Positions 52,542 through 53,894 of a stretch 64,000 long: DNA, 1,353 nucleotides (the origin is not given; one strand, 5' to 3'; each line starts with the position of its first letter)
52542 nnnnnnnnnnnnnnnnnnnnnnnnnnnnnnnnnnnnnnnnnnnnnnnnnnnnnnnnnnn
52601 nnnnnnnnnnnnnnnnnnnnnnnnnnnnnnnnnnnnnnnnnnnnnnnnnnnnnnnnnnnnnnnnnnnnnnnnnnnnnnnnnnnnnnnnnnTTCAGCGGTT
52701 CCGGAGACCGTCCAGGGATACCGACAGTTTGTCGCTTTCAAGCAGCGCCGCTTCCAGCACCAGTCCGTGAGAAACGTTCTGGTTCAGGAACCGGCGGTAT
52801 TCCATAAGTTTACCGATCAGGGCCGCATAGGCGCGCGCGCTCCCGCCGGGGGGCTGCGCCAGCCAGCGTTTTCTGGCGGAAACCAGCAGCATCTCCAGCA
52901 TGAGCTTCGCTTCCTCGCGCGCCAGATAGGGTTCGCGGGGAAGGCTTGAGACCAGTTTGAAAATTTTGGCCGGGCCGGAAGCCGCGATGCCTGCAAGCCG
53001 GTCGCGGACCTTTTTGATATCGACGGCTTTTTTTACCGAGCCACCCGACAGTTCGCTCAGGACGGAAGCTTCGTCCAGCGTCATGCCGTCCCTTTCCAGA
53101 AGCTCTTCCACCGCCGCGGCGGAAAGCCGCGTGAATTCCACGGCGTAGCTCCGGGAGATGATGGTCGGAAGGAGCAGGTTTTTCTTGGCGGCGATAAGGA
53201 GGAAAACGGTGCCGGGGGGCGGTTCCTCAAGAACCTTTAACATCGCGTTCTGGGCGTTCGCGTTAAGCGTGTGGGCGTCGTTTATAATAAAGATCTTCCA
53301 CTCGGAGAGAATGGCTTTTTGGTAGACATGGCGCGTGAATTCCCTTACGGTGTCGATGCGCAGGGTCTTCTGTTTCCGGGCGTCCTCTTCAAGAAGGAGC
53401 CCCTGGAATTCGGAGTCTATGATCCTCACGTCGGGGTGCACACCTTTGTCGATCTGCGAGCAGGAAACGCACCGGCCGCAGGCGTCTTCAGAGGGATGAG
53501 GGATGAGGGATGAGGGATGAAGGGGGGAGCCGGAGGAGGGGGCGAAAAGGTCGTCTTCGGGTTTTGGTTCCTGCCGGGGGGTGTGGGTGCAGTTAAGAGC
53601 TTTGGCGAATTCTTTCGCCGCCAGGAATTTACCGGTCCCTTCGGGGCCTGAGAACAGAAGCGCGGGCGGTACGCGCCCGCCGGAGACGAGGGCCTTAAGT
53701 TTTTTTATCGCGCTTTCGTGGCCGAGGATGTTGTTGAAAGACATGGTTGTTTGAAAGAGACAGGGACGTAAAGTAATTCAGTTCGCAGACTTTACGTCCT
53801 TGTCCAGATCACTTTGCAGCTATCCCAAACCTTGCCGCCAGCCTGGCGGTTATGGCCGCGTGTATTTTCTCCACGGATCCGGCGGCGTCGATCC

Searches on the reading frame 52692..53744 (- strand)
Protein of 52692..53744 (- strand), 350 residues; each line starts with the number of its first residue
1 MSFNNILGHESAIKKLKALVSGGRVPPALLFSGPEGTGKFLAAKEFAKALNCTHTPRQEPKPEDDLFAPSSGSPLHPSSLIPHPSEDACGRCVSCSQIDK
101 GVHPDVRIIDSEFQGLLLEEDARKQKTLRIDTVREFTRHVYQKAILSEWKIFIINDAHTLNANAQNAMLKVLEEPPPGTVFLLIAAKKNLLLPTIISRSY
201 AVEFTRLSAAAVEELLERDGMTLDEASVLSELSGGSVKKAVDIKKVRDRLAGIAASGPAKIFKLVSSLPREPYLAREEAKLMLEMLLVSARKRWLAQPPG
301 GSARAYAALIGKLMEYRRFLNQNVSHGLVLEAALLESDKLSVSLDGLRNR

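Call 3: search_protein_families(library=pfam, proteins=[window:52692-53744:-], max_evalue=0.01)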
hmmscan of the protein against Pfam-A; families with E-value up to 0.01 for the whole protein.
window:52692-53744:- (350 aa): 4 families
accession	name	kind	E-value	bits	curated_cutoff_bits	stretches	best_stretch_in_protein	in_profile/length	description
PF13177.12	DNA_pol3_delta2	-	6.8e-44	150.1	27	2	85-207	50-160/161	DNA polymerase III, delta subunit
PF00004.35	AAA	-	8.5e-05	23.4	21.2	0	29-52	1-24/131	ATPase family associated with various cellular activities (AAA)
PF07728.20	AAA_5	-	0.0034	17.8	22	0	29-55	2-29/139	AAA domain (dynein-related subfamily)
PF23124.1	Xre_MbcA_ParS-like_N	-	0.0064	17.6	28.6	0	203-271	3-74/77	Antitoxin Xre/MbcA/ParS-like, N-terminal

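Call 63: find_related_loci(query=A3, collection=metagenome_contigs, flank=5000)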
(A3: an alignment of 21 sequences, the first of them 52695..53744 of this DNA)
Query A3 (350 aa) in metagenome_contigs; peptide patterns used: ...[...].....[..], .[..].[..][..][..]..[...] (x = any residue, [..] = any of these).
600 stretches matched a pattern (row limit reached: there are more); 588 encode a relative of the query (tblastn E <= 1e-3); the best 80 are kept; 80 distinct loci.
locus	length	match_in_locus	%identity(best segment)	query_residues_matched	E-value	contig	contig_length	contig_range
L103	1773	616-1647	81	1-344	0e+0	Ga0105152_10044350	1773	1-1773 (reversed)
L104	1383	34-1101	45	1-347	7e-93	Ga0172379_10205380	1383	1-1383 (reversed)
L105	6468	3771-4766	41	1-345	2e-81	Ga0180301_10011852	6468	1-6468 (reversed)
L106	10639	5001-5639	35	1-241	5e-41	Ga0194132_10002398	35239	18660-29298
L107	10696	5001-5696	34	3-266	7e-39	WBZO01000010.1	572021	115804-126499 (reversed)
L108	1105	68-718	35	1-242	1e-40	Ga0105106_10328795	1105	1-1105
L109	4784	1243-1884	32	1-243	6e-38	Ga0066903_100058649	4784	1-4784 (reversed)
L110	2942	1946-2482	36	1-219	4e-38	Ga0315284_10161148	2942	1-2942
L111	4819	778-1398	36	1-244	3e-38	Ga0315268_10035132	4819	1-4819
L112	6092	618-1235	33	1-244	2e-37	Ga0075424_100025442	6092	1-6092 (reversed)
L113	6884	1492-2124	34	1-243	2e-37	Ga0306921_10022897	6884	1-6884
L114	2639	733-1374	34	1-250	3e-36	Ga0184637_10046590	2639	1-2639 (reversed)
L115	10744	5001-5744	29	1-287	3e-36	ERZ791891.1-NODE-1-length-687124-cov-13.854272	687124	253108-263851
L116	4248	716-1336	33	1-245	5e-36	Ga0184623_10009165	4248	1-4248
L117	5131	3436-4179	29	1-287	1e-35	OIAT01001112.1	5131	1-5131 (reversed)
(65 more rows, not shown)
